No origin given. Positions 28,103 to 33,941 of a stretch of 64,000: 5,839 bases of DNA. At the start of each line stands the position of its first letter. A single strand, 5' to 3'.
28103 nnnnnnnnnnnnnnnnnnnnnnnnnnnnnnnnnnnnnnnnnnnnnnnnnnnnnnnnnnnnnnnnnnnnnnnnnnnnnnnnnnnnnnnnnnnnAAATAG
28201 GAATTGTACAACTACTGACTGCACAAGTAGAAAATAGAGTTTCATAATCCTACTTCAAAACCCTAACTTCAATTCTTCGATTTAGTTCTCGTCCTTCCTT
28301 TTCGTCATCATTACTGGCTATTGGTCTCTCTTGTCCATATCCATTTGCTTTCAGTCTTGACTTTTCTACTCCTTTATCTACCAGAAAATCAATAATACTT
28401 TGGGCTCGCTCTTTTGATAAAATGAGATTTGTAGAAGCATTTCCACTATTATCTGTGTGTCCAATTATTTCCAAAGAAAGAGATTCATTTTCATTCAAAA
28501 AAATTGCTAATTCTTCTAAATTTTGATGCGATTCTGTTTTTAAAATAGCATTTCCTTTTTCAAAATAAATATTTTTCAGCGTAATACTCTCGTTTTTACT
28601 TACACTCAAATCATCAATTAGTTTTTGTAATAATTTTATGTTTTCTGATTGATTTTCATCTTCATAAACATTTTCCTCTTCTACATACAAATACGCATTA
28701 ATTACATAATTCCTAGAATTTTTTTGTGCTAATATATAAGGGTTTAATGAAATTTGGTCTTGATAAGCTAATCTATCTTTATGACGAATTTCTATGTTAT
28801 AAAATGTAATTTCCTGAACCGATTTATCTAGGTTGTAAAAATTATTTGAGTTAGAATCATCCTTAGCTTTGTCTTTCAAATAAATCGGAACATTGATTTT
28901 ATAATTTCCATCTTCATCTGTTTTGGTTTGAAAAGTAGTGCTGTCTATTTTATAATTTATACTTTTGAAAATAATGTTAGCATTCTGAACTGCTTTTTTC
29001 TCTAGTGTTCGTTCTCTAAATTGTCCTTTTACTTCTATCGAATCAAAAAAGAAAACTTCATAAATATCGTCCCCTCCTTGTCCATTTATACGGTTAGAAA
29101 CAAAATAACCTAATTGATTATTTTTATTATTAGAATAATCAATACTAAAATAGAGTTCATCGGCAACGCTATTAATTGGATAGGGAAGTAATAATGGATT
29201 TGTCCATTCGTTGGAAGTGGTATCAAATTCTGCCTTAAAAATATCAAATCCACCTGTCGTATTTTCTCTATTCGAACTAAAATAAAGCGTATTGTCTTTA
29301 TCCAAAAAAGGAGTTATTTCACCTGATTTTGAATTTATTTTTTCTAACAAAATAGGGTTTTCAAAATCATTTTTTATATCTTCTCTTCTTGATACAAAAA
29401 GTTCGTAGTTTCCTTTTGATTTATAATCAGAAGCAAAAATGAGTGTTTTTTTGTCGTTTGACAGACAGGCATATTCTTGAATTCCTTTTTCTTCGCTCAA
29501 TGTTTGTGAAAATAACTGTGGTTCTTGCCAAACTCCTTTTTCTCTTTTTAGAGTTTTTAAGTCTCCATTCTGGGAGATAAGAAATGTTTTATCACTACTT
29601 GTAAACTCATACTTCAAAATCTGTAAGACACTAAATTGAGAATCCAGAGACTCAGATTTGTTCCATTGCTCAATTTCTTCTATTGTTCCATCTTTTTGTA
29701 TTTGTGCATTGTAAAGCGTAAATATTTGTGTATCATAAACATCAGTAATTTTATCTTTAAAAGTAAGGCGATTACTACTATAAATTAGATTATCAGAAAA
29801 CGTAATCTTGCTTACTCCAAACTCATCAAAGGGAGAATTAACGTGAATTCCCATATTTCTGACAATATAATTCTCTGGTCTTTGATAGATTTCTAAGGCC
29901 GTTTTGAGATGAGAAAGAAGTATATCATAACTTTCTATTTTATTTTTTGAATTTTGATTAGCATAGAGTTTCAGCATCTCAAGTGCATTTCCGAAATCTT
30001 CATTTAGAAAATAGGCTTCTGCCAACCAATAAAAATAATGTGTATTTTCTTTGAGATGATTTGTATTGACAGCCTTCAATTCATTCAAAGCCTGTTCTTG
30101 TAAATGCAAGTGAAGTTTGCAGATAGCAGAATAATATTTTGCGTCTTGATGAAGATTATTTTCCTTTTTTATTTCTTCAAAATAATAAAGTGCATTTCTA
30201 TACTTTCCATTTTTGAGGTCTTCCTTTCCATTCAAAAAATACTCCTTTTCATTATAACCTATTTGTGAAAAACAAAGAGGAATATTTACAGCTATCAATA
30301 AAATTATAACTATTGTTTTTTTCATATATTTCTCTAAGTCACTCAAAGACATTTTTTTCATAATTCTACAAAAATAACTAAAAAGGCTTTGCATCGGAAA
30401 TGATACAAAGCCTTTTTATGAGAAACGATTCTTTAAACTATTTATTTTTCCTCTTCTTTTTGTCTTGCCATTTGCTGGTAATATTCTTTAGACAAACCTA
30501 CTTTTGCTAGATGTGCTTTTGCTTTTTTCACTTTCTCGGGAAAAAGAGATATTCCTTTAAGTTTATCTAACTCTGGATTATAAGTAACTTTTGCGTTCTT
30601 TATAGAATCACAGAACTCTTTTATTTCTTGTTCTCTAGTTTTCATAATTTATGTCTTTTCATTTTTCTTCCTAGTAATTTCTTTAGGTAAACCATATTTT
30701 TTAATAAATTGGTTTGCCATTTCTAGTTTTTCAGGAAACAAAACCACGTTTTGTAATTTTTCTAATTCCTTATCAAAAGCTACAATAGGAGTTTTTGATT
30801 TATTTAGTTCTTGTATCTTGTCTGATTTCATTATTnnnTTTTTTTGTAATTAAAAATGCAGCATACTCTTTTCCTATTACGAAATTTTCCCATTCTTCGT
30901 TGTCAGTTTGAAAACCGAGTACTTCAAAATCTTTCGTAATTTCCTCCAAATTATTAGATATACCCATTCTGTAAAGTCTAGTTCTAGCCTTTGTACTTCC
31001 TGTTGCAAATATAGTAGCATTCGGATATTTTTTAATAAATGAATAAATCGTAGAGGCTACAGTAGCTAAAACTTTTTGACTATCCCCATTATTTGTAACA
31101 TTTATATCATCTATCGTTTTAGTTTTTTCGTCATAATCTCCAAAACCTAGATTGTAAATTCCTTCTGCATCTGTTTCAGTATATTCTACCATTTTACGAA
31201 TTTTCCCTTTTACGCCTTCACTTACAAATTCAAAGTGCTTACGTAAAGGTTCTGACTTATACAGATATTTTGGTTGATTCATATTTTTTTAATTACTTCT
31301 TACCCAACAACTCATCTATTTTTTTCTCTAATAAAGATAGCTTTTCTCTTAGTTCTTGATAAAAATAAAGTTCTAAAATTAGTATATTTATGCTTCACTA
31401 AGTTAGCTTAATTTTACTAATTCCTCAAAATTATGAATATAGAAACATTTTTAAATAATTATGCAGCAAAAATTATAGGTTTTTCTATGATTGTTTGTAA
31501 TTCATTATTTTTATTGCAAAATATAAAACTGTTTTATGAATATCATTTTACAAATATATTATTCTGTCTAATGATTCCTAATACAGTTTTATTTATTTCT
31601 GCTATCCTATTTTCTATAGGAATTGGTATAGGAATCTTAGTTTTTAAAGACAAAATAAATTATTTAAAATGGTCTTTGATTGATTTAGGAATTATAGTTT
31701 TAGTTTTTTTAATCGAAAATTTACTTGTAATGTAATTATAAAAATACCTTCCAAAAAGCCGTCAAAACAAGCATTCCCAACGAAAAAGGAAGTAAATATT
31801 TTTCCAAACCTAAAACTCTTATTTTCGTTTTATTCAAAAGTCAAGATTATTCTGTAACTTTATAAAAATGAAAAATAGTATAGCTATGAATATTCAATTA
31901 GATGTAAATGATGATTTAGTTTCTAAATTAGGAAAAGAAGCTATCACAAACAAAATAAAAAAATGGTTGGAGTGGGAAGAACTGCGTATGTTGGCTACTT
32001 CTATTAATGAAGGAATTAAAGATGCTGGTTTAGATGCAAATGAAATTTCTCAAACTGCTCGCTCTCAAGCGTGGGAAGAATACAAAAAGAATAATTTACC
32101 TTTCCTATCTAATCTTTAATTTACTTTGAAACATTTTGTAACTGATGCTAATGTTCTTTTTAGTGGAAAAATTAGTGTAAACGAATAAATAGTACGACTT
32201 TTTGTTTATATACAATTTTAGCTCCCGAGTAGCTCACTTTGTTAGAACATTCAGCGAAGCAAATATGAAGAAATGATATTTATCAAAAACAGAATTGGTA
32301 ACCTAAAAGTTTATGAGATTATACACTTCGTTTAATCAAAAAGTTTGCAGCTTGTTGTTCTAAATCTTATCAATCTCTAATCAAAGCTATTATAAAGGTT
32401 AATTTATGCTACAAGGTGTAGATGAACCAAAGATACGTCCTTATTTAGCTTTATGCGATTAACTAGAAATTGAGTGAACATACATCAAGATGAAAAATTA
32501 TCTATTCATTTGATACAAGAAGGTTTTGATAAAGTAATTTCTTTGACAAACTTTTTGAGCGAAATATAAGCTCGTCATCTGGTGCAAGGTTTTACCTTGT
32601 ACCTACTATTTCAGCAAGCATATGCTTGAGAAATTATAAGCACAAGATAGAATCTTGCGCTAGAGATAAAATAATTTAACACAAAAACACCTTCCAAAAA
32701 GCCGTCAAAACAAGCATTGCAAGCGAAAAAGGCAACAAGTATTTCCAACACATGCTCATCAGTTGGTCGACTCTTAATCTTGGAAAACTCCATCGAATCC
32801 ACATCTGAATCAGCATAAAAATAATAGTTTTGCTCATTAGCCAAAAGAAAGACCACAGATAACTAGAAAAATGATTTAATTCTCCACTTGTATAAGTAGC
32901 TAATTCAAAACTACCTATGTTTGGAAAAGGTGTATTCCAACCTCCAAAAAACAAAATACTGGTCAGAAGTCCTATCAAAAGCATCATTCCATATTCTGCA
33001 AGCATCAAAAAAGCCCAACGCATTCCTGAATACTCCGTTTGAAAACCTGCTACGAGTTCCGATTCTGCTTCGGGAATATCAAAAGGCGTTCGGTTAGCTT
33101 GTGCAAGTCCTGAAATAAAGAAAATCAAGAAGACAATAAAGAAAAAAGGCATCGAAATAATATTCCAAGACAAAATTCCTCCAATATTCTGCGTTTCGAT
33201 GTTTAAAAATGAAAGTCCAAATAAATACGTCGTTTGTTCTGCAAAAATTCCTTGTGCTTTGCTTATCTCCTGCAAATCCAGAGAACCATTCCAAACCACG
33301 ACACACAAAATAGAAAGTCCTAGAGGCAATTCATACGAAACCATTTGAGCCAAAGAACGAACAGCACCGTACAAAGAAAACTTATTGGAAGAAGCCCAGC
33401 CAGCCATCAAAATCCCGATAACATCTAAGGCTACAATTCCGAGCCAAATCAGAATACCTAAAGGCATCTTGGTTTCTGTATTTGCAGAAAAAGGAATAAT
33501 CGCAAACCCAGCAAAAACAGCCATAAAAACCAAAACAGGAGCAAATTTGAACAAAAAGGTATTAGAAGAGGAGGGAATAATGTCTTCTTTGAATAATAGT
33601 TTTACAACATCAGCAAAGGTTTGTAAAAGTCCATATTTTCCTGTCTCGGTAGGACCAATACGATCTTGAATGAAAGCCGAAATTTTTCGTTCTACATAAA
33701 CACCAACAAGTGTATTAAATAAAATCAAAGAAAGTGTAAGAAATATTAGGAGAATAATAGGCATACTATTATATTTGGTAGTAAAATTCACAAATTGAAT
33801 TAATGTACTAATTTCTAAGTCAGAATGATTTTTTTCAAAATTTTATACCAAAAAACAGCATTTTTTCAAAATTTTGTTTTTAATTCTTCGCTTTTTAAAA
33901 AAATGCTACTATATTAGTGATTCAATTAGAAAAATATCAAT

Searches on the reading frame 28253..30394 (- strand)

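Call 6: search_protein_families(library=pfam, proteins=[window:28253-30394:-], max_evalue=0.01)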
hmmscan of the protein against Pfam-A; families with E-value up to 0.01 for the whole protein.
window:28253-30394:- (714 aa): 5 families
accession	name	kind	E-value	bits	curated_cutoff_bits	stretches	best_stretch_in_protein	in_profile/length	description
PF00691.25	OmpA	-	4.8e-19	69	27.2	1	610-699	1-92/98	OmpA family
PF07676.18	PD40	-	3.5e-08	33.6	20.9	1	353-386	5-37/38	WD40-like Beta Propeller Repeat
PF12895.13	ANAPC3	-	0.00011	22.8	27.2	0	116-171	21-73/82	Anaphase-promoting complex, cyclosome, subunit 3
PF05359.17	DUF748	-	0.00013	20.6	50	1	605-650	877-922/1037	Domain of Unknown Function (DUF748)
PF14559.12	TPR_19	-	0.00096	19.9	25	0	60-109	2-51/68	Tetratricopeptide repeat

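Call 7: search_protein_families(library=padloc, proteins=[window:28253-30394:-], max_evalue=0.01)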
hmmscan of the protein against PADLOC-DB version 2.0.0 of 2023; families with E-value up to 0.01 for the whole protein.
window:28253-30394:- (714 aa): 5 families
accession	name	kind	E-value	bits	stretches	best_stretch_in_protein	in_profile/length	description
PDLC00612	ZorB1|ZorB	-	9.9e-11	39.7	1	641-712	187-266/293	MotB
PDLC00651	ZorB3|ZorB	-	1.2e-10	39.3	1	608-711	90-201/215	MotB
PDLC00610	ZorB1|ZorB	-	7.2e-08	30.3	1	641-713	150-235/254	MotB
PDLC00609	ZorB1|ZorB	-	9.1e-08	29.9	1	601-712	86-214/232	MotB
PDLC00608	ZorB1|ZorB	-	6.6e-07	26.9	1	605-712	94-225/243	MotB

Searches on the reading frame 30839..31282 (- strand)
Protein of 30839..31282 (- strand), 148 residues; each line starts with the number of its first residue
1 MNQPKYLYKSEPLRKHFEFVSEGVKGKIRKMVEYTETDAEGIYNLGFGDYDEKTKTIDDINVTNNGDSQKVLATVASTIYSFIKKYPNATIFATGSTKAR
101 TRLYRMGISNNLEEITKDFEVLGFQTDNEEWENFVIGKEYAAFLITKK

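Call 57: search_protein_families(library=pfam, proteins=[window:30839-31282:-], max_evalue=0.001)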
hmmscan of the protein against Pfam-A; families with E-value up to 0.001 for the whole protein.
window:30839-31282:- (148 aa): 1 family
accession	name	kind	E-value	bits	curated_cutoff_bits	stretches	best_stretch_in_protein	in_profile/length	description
PF22028.2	DUF6934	-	2e-57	193.7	27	1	2-148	1-145/145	Family of unknown function (DUF6934)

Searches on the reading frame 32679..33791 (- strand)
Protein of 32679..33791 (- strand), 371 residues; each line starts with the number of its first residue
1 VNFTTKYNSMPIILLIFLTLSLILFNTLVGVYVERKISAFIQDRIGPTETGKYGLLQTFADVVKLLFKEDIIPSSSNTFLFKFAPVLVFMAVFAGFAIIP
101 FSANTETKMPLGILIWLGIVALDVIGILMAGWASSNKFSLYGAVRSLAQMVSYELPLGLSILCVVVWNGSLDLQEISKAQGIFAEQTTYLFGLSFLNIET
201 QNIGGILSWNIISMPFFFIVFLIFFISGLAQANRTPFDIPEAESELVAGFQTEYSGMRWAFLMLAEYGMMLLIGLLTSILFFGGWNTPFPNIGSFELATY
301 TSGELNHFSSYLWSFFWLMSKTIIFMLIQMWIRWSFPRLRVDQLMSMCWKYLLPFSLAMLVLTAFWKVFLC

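Call 57: search_protein_families(library=pfam, proteins=[window:32679-33791:-], max_evalue=0.001)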
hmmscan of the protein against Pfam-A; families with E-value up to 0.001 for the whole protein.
window:32679-33791:- (371 aa): 1 family
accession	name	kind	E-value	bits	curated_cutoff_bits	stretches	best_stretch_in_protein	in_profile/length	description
PF00146.26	NADHdh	-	6.8e-111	370.8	27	1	17-364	4-298/298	NADH dehydrogenase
